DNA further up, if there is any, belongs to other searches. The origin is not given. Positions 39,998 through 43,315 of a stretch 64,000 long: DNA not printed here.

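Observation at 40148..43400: Decayed gene-transfer-agent/prophage remnant: terminase N-terminus fused in frame to a GTA TIM-barrel tail protein, preceded by tandem 12-mer repeats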

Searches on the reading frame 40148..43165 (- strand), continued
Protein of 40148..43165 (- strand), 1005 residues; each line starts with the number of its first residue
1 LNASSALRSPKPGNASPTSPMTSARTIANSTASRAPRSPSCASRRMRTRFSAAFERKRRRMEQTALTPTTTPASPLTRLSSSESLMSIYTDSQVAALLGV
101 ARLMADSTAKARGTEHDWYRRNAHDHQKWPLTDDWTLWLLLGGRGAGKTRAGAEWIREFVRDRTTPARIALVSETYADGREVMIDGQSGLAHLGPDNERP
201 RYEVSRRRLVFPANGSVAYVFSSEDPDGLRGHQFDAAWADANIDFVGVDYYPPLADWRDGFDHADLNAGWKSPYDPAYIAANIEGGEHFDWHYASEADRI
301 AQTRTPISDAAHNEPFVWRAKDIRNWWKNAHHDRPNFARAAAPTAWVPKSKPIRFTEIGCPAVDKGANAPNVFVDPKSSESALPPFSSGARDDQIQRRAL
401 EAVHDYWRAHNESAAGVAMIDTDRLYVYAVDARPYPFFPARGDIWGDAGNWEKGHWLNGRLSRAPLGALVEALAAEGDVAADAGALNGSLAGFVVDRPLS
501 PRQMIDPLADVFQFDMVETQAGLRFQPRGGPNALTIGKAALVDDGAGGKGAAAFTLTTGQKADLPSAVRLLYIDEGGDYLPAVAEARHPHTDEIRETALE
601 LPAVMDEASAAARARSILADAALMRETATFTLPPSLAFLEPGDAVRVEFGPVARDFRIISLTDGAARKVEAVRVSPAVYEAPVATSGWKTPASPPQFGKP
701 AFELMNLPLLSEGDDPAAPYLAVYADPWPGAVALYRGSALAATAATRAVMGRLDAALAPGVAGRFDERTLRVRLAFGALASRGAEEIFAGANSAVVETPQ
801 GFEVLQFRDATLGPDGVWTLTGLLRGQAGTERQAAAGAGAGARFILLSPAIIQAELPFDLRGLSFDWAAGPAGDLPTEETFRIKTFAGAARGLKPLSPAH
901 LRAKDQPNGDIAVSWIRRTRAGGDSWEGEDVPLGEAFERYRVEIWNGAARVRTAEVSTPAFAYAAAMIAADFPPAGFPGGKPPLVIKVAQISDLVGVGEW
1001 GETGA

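Call 64: predict_structure(alignment_id=A2)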
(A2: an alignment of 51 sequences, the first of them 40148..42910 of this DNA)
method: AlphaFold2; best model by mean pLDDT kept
length: 920 residues; sequences in the alignment: 51
mean_pLDDT: 66.4   pTM: 0.38
mean pLDDT of the five models: 66.4, 64.2, 59.2, 58.6, 58.1
residues with pLDDT >= 90: 116; 70-90: 343; 50-70: 206; < 50: 255
segments of 3 or more residues with pLDDT < 50: 1-4, 46-61, 144-159, 168-179, 207-210, 213-218, 223-266, 276-307, 341-378, 408-412, 479-520, 599-611, 842-845
pLDDT, mean of each block of 10 residues (from residue 1): 46 51 52 51 44 45 72 82 76 84 86 88 87 79 45 37 51 45 61 61 49 48 44 44 34 35 47 46 37 35 46 64 64 56 35 41 44 43 82 85 60 66 78 85 83 79 59 59 32 35 35 37 60 60 85 86 83 84 83 56 34 74 78 80 75 85 88 85 87 61 85 91 89 91 84 93 86 65 86 86 66 83 93 61 53 87 94 92 92 89 82 84
secondary structure, 60 per line:
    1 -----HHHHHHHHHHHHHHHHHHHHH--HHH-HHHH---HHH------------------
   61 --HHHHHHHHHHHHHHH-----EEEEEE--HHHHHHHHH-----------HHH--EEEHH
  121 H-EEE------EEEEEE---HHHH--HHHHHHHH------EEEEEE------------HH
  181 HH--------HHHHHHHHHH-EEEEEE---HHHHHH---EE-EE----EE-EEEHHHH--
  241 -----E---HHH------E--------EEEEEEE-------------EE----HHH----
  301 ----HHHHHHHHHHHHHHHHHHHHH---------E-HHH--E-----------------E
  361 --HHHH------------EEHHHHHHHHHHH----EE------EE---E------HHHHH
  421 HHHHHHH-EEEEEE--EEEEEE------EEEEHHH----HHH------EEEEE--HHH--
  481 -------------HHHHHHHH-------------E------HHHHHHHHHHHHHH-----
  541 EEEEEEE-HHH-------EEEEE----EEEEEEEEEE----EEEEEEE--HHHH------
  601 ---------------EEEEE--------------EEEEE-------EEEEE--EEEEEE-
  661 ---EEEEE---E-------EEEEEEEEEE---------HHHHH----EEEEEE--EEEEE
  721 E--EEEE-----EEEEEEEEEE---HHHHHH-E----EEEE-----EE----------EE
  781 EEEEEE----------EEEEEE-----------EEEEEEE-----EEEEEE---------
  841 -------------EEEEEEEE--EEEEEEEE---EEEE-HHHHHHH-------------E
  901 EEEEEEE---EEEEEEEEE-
elements in order (helices of 4 or more, strands of 3 or more residues): H6-26 H33-36 H63-77 E83-88 H91-99 E116-118 E123-125 E132-137 H141-144 H147-154 E161-166 H179-182 H191-200 E202-207 H211-216 E232-234 H235-238 E268-274 H305-325 H363-366 H381-391 H416-427 E429-434 E437-442 E449-452 E469-473 H494-501 H522-535 E541-547 E559-563 E568-577 E582-588 H591-594 E616-620 E635-639 E647-651 E654-659 E664-668 E680-689 H699-703 E708-713 E716-721 E724-727 E733-742 H746-751 E758-761 E779-786 E797-802 E814-820 E826-831 E854-861 E864-871 E875-878 H880-886 E900-907 E911-919

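Call 66: list_cluster_members(proteins=[P0001, P0002, P0003, P0004, P0009, P0018, P0021, P0039, P0040, P0112])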
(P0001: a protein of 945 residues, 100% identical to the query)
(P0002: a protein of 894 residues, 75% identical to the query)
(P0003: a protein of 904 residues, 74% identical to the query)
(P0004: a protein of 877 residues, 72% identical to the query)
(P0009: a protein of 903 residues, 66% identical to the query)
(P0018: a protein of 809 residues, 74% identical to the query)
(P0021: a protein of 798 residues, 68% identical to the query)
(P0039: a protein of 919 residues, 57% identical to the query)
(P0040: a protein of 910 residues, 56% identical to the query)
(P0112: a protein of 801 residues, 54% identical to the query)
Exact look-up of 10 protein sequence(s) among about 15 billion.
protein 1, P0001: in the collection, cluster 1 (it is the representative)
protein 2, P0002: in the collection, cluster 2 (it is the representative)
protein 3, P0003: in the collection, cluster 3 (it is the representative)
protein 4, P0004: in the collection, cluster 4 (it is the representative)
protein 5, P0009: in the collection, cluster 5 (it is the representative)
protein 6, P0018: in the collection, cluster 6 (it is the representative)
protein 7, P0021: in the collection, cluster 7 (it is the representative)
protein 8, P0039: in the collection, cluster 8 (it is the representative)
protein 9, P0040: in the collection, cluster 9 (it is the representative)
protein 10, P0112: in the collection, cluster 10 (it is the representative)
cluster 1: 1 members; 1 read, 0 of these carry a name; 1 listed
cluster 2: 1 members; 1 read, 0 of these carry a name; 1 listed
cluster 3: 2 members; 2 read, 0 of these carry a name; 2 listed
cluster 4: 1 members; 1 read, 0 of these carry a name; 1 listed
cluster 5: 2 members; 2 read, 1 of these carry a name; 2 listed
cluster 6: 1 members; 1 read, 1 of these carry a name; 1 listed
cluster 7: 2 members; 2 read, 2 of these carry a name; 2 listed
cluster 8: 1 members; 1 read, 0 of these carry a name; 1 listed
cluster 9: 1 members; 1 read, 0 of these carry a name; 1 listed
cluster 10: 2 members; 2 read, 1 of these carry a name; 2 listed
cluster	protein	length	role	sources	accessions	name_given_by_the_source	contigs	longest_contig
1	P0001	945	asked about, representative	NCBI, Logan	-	-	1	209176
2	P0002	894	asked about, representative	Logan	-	-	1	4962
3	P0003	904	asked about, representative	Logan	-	-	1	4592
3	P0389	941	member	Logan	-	-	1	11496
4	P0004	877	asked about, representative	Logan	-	-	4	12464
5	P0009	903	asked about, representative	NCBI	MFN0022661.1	MAG: glycoside hydrolase TIM-barrel-like domain-containing protein [Parvularculaceae ...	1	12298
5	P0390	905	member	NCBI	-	-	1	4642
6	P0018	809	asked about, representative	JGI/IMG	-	hypothetical protein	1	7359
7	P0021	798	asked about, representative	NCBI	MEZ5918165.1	MAG: glycoside hydrolase TIM-barrel-like domain-containing protein [Parvularculaceae ...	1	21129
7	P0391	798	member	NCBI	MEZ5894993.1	MAG: glycoside hydrolase TIM-barrel-like domain-containing protein [Parvularculaceae ...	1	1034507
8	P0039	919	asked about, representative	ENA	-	-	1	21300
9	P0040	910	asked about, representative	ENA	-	-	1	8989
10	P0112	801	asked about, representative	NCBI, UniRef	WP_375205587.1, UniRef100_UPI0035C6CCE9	phage tail protein [Hyphococcus sp.] | phage tail protein n=1 Tax=Hyphococcus sp. TaxID=2038636 RepID=UPI0035C6CCE9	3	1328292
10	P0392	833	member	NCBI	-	-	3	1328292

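Call 68: find_encoding_contigs(protein=P0390, flank=3000, max_places=2)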
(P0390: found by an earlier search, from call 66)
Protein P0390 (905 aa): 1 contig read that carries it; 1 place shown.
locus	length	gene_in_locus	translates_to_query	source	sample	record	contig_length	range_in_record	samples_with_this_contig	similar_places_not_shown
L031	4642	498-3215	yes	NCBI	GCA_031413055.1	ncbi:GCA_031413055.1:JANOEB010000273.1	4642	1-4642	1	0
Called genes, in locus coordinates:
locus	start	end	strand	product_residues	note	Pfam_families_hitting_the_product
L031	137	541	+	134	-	-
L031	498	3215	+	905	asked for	PF03237:Terminase_6N, PF13547:GTA_TIM, PF13550:Phage-tail_3, PF23666:Rcc01698_C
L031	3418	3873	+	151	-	PF12728:HTH_17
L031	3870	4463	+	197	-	PF13470:PIN_3, PF26343:VapC50_C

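Call 78: find_homologous_proteins(query=P0039, max_evalue=1e-50)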
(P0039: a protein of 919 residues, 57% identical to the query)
Query P0039 (919 aa): 7762 proteins with E <= 1e-50 among 8000 candidates; the best 120 are listed.
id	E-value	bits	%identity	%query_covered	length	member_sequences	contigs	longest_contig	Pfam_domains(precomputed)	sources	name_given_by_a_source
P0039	0.0e+0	2097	100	100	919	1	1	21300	PF03237.22,PF13550.14,PF13547.13,PF23666.3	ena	-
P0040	0.0e+0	1390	68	100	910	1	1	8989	PF03237.22,PF13550.14,PF13547.13,PF23666.3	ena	-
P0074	0.0e+0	1292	73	85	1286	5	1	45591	PF13550.14,PF13547.13,PF23666.3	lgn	-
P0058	0.0e+0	1259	71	85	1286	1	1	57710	PF13550.14,PF13547.13,PF23666.3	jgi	jgi:GTA TIM-barrel-like domain/Putative phage tail protein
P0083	0.0e+0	1258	72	85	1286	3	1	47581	PF13550.14,PF22612.3,PF13547.13,PF23666.3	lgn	-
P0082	0.0e+0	1254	71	83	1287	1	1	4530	PF13550.14,PF22612.3,PF13547.13,PF23666.3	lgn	-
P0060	0.0e+0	1254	71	85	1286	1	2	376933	PF13550.14,PF13547.13,PF23666.3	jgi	jgi:Gene Transfer Agent (GTA)-like protein/putative tail protein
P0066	0.0e+0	1253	71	86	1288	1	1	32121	PF13550.14,PF13547.13,PF23666.3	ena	-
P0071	0.0e+0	1250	71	85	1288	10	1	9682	PF13550.14,PF13547.13,PF23666.3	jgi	jgi:GTA TIM-barrel-like domain/Putative phage tail protein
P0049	0.0e+0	1247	70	85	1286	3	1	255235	PF13550.14,PF22612.3,PF13547.13,PF23666.3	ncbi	-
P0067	0.0e+0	1246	71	85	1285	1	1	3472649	PF13550.14,PF13547.13,PF23666.3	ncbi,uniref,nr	ncbi:glycoside hydrolase/phage tail family protein [Hyphococcus flavus]|uniref:Glycoside hydrolase/p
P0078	0.0e+0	1242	71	85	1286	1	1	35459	PF13550.14,PF13547.13,PF23666.3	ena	-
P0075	0.0e+0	1231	69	85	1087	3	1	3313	PF13550.14,PF13547.13,PF23666.3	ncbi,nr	ncbi:MAG: glycoside hydrolase/phage tail family protein, partial [Marinicaulis sp.]|nr:glycoside hyd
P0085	0.0e+0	1227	72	83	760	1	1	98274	PF13550.14,PF13547.13,PF23666.3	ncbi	-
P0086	0.0e+0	1225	70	84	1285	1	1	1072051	PF13550.14,PF13547.13,PF23666.3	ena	-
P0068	0.0e+0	1179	68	85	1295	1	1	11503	PF13550.14,PF22612.3,PF13547.13,PF23666.3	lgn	-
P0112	0.0e+0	1143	68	71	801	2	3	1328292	PF03237.22,PF13550.14,PF13547.13,PF23666.3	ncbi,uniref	ncbi:phage tail protein [Hyphococcus sp.]|uniref:phage tail protein n=1 Tax=Hyphococcus sp. TaxID=20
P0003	0.0e+0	1059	57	98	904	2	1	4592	PF03237.22,PF13550.14,PF13547.13,PF23666.3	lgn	-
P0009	0.0e+0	1042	57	98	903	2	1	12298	PF03237.22,PF13550.14,PF13547.13,PF23666.3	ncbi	ncbi:MAG: glycoside hydrolase TIM-barrel-like domain-containing protein [Parvularculaceae bacterium]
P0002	0.0e+0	1032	56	98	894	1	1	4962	PF03237.22,PF13550.14,PF13547.13,PF23666.3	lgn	-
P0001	0.0e+0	1029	57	98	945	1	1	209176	PF03237.22,PF13550.14,PF13547.13,PF23666.3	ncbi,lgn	-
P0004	6.4e-291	986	56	96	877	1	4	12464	PF03237.22,PF13550.14,PF13547.13,PF23666.3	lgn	-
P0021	1.9e-286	971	58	87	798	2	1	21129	PF13550.14,PF13547.13,PF23666.3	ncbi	ncbi:MAG: glycoside hydrolase TIM-barrel-like domain-containing protein [Parvularculaceae bacterium]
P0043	6.6e-280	949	57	84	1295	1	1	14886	PF13550.14,PF13547.13,PF23666.3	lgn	-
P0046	7.5e-272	923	56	84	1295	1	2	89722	PF13550.14,PF13547.13,PF23666.3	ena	-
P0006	1.3e-264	899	57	84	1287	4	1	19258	PF13550.14,PF13547.13,PF23666.3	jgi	jgi:hypothetical protein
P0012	8.1e-253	860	55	84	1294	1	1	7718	PF13550.14,PF13547.13,PF23666.3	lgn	-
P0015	1.2e-252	859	55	84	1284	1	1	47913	PF13550.14,PF13547.13,PF23666.3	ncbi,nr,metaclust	ncbi:MAG: hypothetical protein A3E78_12730 [Alphaproteobacteria bacterium RIFCSPHIGHO2_12_FULL_63_12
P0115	2.5e-249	848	53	85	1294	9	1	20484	PF13550.14,PF13547.13,PF23666.3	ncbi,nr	ncbi:MAG: hypothetical protein EVA70_01435 [Parvularculaceae bacterium]|nr:MAG: hypothetical protein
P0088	1.0e-248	846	53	84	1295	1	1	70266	PF13550.14,PF13547.13,PF23666.3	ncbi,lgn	ncbi:MAG: glycoside hydrolase/phage tail family protein [Pseudomonadota bacterium]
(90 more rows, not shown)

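Call 94: predict_structure(alignment_id=A3)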
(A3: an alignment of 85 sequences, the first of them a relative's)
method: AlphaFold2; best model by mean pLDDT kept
length: 1046 residues; sequences in the alignment: 85
mean_pLDDT: 85.6   pTM: 0.73
mean pLDDT of the five models: 85.6, 84.9, 83.0, 82.9, 82.5
residues with pLDDT >= 90: 537; 70-90: 380; 50-70: 104; < 50: 25
segments of 3 or more residues with pLDDT < 50: 16-19, 358-363, 963-970
pLDDT, mean of each block of 10 residues (from residue 1): 64 52 76 85 94 96 77 90 91 86 93 94 92 89 82 93 97 98 95 98 98 97 93 97 98 97 85 91 97 83 73 83 83 57 75 52 63 91 91 93 80 67 72 81 87 87 86 65 66 66 66 92 91 86 88 93 89 88 88 87 89 81 86 83 87 91 92 92 91 92 93 86 58 66 91 89 91 94 95 90 80 91 92 94 94 92 91 91 95 93 93 87 91 87 90 86 47 67 93 93 94 87 92 87 88
secondary structure, 60 per line:
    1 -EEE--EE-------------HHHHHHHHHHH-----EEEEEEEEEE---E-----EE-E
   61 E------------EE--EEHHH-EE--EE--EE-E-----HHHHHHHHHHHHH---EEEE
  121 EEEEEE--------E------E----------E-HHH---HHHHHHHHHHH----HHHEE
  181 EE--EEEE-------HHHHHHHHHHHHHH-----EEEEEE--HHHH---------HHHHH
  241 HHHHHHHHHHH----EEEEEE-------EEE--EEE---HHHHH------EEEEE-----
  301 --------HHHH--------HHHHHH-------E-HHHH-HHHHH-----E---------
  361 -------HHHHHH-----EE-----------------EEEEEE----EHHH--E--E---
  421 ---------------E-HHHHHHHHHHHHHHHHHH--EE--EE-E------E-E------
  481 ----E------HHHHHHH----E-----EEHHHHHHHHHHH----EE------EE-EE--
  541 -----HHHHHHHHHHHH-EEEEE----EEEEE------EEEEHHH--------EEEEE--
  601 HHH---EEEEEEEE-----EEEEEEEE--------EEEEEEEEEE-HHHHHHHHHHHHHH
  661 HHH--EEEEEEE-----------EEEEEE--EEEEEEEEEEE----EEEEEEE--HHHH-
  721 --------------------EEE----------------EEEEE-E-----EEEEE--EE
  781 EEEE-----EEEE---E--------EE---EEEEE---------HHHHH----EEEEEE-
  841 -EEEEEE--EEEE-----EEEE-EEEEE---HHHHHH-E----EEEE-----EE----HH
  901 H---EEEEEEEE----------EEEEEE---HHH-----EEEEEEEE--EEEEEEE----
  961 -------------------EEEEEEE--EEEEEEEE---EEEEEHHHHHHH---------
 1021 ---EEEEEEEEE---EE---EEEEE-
elements in order (helices of 4 or more, strands of 3 or more residues): E2-4 H22-32 E38-47 H101-113 E117-126 H161-171 E179-182 E185-188 H196-209 E215-220 H223-226 H236-251 E256-261 E269-271 E274-276 H280-284 E291-295 H309-312 H321-326 H336-339 H341-345 H368-373 E398-403 H438-455 H492-498 H511-521 H546-557 E559-563 E568-572 E579-582 E594-598 E607-614 E620-627 E636-645 H647-663 E666-672 E684-689 E692-702 E707-713 H716-719 E741-743 E760-764 E772-776 E779-784 E790-793 E811-815 H825-829 E834-839 E842-847 E850-853 E859-862 E864-868 H872-877 E884-887 E905-912 E923-928 E940-947 E950-956 E980-986 E989-996 E1000-1004 H1005-1011 E1024-1032 E1041-1045
